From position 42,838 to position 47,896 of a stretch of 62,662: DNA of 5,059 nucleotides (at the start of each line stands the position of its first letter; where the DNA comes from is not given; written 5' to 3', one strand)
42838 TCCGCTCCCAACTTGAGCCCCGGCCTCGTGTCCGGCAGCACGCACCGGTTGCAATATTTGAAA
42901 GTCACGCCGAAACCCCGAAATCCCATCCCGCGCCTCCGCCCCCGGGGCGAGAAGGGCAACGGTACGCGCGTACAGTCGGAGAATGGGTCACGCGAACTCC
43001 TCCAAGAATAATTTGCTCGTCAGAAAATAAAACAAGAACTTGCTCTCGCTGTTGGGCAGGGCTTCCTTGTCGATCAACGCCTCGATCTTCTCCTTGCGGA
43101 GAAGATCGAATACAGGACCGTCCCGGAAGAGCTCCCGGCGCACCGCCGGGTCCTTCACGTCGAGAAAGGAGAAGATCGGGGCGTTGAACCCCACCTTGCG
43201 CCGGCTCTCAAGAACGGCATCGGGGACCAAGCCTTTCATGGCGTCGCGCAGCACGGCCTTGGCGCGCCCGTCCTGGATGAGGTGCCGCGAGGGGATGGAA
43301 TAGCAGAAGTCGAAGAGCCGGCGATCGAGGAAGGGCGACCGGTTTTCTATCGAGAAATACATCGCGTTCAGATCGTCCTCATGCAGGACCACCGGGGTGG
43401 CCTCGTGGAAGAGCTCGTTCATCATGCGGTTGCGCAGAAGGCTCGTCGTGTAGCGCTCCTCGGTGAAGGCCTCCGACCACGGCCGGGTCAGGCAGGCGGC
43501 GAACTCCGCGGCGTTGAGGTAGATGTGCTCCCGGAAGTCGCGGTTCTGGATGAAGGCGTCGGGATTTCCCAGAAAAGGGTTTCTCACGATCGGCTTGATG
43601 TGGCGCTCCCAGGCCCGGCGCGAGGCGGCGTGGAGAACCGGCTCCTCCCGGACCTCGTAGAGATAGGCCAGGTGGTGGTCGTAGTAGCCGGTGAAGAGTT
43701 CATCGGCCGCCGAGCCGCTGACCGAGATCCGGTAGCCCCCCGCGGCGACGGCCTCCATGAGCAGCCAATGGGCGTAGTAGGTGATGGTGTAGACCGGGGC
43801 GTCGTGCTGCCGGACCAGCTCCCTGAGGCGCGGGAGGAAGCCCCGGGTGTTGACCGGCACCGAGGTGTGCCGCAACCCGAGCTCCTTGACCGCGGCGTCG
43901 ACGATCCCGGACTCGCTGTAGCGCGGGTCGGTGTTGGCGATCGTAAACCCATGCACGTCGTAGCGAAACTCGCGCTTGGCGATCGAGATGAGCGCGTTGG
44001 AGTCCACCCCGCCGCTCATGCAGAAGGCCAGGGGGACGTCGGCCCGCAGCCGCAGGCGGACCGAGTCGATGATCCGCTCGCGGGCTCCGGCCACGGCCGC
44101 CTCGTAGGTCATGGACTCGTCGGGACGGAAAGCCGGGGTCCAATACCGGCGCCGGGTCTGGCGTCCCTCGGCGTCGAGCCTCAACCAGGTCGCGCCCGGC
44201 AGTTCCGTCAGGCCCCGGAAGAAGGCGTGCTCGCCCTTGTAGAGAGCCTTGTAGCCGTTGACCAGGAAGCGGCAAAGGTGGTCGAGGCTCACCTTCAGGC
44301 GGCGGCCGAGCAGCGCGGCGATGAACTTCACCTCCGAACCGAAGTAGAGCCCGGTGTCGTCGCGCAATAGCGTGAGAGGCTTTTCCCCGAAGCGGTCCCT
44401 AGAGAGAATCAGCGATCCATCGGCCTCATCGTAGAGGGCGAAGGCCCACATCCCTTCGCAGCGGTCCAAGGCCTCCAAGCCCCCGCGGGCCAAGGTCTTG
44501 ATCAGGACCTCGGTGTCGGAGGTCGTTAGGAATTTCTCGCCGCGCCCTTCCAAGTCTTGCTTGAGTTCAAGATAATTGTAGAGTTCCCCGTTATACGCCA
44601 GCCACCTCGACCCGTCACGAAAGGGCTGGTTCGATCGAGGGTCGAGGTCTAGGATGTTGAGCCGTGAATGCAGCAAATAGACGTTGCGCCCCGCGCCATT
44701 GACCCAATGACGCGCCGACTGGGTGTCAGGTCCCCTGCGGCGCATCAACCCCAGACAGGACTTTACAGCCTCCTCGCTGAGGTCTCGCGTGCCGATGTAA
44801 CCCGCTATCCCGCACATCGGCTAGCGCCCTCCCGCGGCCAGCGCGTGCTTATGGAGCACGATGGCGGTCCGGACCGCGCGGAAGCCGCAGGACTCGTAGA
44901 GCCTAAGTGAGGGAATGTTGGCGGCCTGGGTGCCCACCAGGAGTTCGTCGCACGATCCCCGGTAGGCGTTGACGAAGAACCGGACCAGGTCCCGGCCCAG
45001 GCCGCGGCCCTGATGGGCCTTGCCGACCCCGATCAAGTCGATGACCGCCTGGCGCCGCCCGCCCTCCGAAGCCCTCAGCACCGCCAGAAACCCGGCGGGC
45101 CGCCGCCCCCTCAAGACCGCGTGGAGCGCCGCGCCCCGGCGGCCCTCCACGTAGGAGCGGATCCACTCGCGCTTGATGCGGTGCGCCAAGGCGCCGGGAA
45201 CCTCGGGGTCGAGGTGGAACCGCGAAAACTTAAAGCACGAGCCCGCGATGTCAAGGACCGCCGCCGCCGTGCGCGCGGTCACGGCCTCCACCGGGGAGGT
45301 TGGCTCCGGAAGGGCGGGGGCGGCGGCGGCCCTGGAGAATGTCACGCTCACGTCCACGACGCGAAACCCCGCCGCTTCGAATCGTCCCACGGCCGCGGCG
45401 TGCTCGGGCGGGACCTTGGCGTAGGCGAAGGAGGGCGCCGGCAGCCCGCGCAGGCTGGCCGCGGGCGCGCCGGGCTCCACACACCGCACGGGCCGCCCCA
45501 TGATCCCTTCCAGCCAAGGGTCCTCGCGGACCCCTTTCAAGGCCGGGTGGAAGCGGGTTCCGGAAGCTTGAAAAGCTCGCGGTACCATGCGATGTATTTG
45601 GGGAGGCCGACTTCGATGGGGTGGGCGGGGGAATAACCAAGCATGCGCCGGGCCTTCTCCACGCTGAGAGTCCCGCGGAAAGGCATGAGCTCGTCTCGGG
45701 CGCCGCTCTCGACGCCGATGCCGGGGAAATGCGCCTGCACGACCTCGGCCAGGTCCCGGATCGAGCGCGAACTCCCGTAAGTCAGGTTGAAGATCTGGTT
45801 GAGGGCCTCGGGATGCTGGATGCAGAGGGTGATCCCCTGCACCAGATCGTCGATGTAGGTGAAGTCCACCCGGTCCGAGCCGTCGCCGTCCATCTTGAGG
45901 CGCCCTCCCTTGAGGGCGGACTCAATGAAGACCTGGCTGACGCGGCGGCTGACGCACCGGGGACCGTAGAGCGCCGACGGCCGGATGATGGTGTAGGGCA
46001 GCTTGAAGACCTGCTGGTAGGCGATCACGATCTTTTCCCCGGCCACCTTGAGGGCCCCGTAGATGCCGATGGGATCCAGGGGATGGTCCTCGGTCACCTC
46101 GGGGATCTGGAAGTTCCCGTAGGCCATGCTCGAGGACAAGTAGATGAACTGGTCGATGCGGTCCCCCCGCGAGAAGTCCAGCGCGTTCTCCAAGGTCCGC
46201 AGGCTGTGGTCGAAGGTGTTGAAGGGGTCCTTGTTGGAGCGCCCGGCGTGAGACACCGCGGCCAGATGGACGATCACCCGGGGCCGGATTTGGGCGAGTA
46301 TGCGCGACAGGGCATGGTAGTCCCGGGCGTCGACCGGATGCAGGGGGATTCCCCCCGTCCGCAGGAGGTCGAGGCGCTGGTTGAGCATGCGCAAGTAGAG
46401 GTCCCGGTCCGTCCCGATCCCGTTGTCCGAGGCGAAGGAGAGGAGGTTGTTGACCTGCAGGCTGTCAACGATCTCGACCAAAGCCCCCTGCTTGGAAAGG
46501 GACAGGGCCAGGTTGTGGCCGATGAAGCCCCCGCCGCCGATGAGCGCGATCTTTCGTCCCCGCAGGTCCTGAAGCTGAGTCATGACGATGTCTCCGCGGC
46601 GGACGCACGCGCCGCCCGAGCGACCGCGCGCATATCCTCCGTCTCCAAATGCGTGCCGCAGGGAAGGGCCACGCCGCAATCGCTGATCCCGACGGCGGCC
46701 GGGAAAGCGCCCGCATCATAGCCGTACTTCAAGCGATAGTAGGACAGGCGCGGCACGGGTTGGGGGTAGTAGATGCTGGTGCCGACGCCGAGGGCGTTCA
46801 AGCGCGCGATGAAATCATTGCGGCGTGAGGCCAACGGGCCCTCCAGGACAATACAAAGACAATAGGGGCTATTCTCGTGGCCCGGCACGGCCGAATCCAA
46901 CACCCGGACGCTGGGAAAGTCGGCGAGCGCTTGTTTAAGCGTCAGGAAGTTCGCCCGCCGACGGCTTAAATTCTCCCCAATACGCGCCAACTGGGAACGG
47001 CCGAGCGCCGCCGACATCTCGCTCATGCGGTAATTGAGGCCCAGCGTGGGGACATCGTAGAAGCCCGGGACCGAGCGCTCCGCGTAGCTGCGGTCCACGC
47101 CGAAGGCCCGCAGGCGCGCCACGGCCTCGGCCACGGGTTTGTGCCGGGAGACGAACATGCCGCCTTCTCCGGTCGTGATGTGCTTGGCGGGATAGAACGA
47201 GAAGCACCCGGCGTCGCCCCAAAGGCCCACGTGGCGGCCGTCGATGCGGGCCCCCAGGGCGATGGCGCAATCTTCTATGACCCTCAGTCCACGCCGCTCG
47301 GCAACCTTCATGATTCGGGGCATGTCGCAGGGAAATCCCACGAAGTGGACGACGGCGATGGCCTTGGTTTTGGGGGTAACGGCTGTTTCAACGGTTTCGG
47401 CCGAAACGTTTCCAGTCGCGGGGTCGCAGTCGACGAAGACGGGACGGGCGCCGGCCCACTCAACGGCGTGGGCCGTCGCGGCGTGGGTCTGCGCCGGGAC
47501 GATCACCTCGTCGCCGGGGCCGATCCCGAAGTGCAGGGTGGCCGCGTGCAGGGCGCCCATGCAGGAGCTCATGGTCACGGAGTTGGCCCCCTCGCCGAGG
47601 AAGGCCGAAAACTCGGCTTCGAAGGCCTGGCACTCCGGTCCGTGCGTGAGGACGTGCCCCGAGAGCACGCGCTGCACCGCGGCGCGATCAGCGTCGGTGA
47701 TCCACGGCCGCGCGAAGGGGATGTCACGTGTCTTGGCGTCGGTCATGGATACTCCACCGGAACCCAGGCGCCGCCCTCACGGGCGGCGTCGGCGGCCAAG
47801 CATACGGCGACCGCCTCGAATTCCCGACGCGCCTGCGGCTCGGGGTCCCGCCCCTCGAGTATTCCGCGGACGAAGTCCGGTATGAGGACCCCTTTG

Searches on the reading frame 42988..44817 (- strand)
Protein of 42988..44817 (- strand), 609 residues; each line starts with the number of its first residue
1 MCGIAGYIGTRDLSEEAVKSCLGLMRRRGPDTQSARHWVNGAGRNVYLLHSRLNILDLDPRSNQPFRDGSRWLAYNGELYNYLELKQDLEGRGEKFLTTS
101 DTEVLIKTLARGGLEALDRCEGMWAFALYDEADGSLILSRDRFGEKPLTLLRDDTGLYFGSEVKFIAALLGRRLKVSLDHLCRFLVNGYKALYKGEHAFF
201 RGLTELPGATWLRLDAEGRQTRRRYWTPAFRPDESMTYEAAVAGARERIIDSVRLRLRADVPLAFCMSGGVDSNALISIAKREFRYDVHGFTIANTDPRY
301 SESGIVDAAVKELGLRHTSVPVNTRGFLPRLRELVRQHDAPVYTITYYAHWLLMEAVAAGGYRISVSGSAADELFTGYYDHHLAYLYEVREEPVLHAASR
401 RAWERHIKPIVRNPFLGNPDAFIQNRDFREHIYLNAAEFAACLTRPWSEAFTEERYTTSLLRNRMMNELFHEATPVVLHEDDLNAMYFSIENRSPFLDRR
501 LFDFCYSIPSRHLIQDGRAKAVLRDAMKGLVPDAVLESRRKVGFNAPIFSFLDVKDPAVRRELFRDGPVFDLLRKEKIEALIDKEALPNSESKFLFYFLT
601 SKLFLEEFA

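Call 48: search_protein_families(library=pfam, proteins=[window:42988-44817:-], max_evalue=0.001)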
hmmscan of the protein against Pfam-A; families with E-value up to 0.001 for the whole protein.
window:42988-44817:- (609 aa): 3 families
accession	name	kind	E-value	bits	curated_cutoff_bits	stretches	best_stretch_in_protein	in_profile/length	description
PF00733.27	Asn_synthase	-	5.3e-55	187.9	21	1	246-587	3-333/354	Asparagine synthase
PF13522.11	GATase_6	-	9e-36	123.2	27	1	34-162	3-130/130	Glutamine amidotransferase domain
PF13537.11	GATase_7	-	2.4e-34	118.5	25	1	50-167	1-122/123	Glutamine amidotransferase domain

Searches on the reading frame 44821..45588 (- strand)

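Call 48: search_protein_families(library=pfam, proteins=[window:44821-45588:-], max_evalue=0.001)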
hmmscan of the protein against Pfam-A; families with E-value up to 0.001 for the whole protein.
window:44821-45588:- (255 aa): 5 families
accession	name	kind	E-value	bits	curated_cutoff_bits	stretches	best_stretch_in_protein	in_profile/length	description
PF00583.31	Acetyltransf_1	-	5.6e-11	43.2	20.7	1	142-236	27-116/116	Acetyltransferase (GNAT) family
PF13508.13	Acetyltransf_7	-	7.8e-08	33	27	1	161-237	11-83/84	Acetyltransferase (GNAT) domain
PF13673.13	Acetyltransf_10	-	2e-07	31.5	23.6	1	135-240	14-111/128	Acetyltransferase (GNAT) domain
PF08445.16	FR47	-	1.3e-06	28.7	22.1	1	183-240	24-81/86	FR47-like protein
PF13302.13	Acetyltransf_3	-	7.2e-05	23.9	25.4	1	133-237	31-138/138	Acetyltransferase (GNAT) domain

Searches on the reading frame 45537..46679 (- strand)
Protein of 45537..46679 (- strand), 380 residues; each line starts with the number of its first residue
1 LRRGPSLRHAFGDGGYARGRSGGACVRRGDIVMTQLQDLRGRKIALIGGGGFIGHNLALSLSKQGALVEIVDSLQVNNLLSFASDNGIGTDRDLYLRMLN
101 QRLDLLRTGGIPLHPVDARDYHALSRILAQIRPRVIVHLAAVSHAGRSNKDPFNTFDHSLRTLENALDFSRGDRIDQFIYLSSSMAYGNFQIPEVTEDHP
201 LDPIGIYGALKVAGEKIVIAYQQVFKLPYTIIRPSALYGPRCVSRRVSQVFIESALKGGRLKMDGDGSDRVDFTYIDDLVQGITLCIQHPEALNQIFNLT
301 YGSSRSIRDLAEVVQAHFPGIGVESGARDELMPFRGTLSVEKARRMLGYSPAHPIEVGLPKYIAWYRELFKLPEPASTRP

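Call 3: search_protein_families(library=pfam, proteins=[window:45537-46679:-], max_evalue=0.1)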
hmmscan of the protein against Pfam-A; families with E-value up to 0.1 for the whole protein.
window:45537-46679:- (380 aa): 7 families
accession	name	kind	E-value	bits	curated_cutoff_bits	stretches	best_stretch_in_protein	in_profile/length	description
PF01370.27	Epimerase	-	2.4e-43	148.7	20.9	1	45-299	2-239/240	NAD dependent epimerase/dehydratase family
PF16363.11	GDP_Man_Dehyd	-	1.7e-34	120.2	27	1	48-317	4-265/332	GDP-mannose 4,6 dehydratase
PF04321.23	RmlD_sub_bind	-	1.6e-11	44.3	27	1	43-315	2-228/287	RmlD substrate binding domain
PF01073.25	3Beta_HSD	-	9.7e-10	38.4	22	1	46-286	2-228/280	3-beta hydroxysteroid dehydrogenase/isomerase family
PF02719.21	Polysacc_synt_2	-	6.4e-07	29.3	20.2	1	116-315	61-244/293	Polysaccharide biosynthesis protein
PF07993.18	NAD_binding_4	-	4.8e-05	23.1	20.1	1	134-277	90-252/258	Male sterility protein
PF13460.12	NAD_binding_10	-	0.0044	17.3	27.2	1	94-238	24-147/184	NAD(P)H-binding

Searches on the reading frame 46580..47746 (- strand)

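Call 3: search_protein_families(library=pfam, proteins=[window:46580-47746:-], max_evalue=0.1)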
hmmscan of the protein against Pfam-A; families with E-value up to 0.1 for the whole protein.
window:46580-47746:- (388 aa): 5 families
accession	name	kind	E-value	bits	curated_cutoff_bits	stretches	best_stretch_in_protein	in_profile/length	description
PF01041.23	DegT_DnrJ_EryC1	-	2.9e-103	346.3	19.8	1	17-378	4-358/360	DegT/DnrJ/EryC1/StrS aminotransferase family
PF00155.27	Aminotran_1_2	-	3.6e-09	36.7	19.7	1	37-132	39-152/361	Aminotransferase class I and II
PF01053.26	Cys_Met_Meta_PP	-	0.00013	21.1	27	1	37-162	52-176/381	Cys/Met metabolism PLP-dependent enzyme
PF00266.25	Aminotran_5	-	0.0085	15.5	21.5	1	70-164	80-180/371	Aminotransferase class-V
PF01276.26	OKR_DC_1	-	0.016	14.4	27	1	72-108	100-136/417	Orn/Lys/Arg decarboxylase, major domain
